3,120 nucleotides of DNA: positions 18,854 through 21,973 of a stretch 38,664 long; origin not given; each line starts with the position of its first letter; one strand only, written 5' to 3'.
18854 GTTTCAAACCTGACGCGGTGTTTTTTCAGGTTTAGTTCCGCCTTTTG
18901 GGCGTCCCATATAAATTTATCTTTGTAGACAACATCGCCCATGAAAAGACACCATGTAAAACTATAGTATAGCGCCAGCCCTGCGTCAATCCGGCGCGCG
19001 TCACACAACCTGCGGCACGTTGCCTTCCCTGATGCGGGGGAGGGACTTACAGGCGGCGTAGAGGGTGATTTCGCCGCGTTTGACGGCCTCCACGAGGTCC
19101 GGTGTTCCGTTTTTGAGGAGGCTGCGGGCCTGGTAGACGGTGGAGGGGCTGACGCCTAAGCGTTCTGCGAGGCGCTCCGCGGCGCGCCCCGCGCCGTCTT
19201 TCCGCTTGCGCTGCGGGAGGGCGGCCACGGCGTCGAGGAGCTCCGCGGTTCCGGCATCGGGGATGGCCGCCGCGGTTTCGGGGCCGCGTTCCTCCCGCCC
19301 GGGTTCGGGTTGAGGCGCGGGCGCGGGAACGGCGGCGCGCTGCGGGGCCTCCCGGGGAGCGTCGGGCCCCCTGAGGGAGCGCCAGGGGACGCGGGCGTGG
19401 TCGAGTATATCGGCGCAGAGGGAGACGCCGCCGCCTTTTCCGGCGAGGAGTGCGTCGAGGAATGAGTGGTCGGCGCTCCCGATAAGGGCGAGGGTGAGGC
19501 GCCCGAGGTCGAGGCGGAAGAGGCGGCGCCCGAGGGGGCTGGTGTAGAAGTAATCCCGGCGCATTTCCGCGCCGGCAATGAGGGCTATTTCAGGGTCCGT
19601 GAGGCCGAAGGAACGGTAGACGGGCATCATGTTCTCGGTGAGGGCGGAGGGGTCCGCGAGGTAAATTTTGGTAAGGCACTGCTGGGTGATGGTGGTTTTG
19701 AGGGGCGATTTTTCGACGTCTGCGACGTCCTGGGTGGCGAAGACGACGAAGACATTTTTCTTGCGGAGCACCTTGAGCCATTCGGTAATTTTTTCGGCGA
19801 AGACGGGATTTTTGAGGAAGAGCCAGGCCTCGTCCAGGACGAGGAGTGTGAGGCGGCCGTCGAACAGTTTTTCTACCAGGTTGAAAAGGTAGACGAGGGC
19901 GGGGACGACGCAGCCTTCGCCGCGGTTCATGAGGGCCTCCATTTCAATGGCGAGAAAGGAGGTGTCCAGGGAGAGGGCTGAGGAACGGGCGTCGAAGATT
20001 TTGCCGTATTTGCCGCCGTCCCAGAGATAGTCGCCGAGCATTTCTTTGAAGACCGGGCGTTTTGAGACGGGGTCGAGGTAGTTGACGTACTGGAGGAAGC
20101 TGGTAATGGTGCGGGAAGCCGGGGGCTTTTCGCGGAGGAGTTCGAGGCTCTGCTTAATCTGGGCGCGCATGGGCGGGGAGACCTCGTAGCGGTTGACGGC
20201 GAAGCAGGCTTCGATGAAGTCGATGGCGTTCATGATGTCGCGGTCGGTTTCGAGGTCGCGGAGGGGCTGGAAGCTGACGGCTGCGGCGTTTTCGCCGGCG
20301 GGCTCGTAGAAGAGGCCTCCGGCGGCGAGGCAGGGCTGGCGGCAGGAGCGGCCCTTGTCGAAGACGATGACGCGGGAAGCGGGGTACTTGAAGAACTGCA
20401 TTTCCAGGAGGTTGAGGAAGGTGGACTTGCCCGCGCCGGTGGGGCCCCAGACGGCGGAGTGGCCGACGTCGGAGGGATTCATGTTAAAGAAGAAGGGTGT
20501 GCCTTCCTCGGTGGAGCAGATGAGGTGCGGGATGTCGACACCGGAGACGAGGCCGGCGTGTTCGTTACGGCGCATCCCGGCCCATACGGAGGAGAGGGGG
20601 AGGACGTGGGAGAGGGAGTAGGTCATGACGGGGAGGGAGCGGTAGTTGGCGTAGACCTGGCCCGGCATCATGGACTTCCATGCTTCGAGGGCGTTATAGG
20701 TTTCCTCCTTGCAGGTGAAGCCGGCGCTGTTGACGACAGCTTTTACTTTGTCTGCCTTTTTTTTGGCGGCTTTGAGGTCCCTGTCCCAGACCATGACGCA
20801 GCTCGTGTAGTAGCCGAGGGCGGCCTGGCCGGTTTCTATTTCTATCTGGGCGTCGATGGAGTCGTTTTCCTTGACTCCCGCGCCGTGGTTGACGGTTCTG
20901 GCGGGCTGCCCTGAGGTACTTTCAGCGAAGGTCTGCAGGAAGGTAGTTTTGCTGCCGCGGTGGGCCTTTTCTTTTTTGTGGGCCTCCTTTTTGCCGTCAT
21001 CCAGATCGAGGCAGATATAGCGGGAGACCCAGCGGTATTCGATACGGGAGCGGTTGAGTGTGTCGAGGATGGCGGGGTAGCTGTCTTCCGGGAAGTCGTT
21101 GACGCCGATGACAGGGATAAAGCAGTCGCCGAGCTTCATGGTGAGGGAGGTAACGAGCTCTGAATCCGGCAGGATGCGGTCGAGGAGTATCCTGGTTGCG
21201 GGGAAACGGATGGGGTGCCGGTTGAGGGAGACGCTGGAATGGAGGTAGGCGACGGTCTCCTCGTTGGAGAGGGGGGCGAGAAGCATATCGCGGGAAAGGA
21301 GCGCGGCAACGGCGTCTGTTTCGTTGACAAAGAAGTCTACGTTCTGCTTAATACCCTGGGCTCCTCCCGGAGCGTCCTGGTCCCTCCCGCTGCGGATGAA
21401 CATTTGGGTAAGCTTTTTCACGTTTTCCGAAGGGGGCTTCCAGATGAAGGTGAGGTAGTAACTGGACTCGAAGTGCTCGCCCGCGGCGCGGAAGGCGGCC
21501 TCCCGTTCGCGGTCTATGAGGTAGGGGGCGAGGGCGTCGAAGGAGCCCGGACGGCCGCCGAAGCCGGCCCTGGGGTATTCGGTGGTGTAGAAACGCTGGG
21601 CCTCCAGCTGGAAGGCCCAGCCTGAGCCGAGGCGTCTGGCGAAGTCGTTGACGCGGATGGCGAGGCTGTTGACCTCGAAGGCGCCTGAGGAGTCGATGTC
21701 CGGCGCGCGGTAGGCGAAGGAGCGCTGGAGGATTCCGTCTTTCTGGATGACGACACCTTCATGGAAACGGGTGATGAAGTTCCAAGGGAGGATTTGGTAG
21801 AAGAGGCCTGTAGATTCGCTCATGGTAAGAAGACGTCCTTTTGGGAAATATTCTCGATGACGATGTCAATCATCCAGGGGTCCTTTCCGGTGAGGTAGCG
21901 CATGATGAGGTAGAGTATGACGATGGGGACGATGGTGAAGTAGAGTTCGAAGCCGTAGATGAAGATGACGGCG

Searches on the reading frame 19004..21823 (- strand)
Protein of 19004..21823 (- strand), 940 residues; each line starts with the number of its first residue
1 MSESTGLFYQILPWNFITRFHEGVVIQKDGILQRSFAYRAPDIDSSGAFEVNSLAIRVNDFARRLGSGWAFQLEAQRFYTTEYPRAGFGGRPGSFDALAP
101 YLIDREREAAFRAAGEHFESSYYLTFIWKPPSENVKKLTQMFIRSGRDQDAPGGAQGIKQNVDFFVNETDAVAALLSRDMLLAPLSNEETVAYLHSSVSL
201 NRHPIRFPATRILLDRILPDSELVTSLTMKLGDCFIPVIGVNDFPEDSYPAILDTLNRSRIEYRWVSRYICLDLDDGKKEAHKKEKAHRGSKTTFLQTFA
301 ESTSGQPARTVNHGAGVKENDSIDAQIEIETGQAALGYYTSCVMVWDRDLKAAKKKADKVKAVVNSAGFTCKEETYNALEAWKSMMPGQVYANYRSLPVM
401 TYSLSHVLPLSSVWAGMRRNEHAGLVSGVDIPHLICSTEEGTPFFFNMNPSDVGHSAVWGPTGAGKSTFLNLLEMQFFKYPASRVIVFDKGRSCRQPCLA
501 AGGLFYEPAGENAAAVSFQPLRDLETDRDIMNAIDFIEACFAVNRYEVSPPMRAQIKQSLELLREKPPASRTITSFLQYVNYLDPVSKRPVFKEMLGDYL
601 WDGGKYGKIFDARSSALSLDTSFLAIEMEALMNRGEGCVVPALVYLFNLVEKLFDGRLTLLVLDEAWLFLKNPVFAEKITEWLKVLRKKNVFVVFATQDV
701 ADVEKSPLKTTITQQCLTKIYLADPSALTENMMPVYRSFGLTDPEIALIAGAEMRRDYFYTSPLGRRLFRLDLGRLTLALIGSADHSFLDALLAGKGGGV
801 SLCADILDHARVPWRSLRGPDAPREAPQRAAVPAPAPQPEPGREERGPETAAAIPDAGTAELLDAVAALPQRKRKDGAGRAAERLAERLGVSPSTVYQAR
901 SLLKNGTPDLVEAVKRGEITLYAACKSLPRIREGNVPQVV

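Call 5: search_protein_families(library=pfam, proteins=[window:19004-21823:-], max_evalue=1)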
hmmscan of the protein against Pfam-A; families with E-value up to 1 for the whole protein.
window:19004-21823:- (940 aa): 18 families
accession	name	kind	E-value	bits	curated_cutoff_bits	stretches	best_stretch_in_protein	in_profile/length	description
PF19044.6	P-loop_TraG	-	4.4e-14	52.4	25.8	1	458-752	34-345/413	TraG P-loop domain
PF12846.13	AAA_10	-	4.9e-06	26.3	27.5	1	659-714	242-297/362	AAA-like domain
PF03135.19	CagE_TrbE_VirB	-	0.00011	22.7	21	1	321-395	130-204/204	CagE, TrbE, VirB family, component of type IV transporter system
PF13384.12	HTH_23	-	0.00041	20.5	24.6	1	882-910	20-49/50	Homeodomain-like domain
PF01935.23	DUF87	-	0.00059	20.4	23.2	1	444-489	14-59/220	Helicase HerA, central domain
PF13401.12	AAA_22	-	0.0033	18.2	27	1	454-480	6-32/130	AAA domain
PF13518.12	HTH_28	-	0.0051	17.3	25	1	880-906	13-39/52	Helix-turn-helix domain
PF08279.18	HTH_11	-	0.016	15.5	25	1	882-904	18-40/55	HTH domain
PF01580.24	FtsK_SpoIIIE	-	0.056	13.3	24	1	441-473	28-59/221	FtsK/SpoIIIE family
PF11130.14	TraC_F_IV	-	0.1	12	28.1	1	291-387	277-372/375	TraC protein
PF00005.33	ABC_tran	-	0.11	13.5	25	1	457-476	15-34/137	ABC transporter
PF13309.12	HTH_22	-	0.11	13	29.6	1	880-898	42-60/63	HTH domain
PF12696.13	TraG-D_C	-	0.11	12.8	22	1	660-723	3-65/126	TraM recognition site of TraD and TraG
PF13555.12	AAA_29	-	0.17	12.1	27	1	454-470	23-39/61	P-loop containing region of AAA domain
PF13476.12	AAA_23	-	0.19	12.8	27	1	457-479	23-45/201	AAA domain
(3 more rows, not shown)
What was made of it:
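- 19001..21823 (-): trbE/virB4-like ATPase with C-terminal HTH extension; upstream boundary of the variable slot. Pfam P-loop_TraG 4.4e-14 and CagE_TrbE_VirB (call 5).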

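Call 12: find_related_loci(query=window:19004-21823:-, collection=genome_contigs, flank=10000)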
Query window:19004-21823:- (940 aa) in genome_contigs; peptide patterns used: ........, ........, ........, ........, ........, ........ (x = any residue, [..] = any of these).
78 stretches matched a pattern; 4 encode a relative of the query (tblastn E <= 1e-3); 4 distinct loci.
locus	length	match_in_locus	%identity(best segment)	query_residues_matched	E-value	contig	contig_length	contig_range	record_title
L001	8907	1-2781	67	2-932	0e+0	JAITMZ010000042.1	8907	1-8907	MAG: Spirochaetaceae bacterium isolate Po218_bin106 k119_3198318, whole genome shotgun sequence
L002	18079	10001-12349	53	12-807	0e+0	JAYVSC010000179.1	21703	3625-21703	MAG: Spirochaetales bacterium isolate GL73_UP_concoct_77 GL73_UP_concoct_77_178, whole genome shotgun sequence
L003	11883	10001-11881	58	4-639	0e+0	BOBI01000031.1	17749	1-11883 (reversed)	Spirochaetia bacterium PG1894_190 DNA, sequence031, whole genome shotgun sequence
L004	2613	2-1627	54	265-808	0e+0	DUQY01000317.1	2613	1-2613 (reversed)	MAG TPA_asm: Bacteroidales bacterium isolate AS08sgBPME_458 9031_AS08, whole genome shotgun sequence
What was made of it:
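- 19001..21823 (-): It is 67% identical to a Spirochaetaceae MAG homologue (call 12).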

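Call 60: search_protein_families(library=pfam, proteins=[L001:3136-3837:+, L001:2875-3057:+], max_evalue=0.01)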
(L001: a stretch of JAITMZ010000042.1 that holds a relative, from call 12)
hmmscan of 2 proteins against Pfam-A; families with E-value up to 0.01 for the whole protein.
L001:3136-3837:+ (234 aa): 1 family
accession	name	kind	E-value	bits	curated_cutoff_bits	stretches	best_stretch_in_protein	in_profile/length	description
PF13306.12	LRR_5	-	2.8e-42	144.1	27.7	2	60-178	2-122/127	BspA type Leucine rich repeat region (6 copies)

L001:2875-3057:+ (61 aa): 0 families
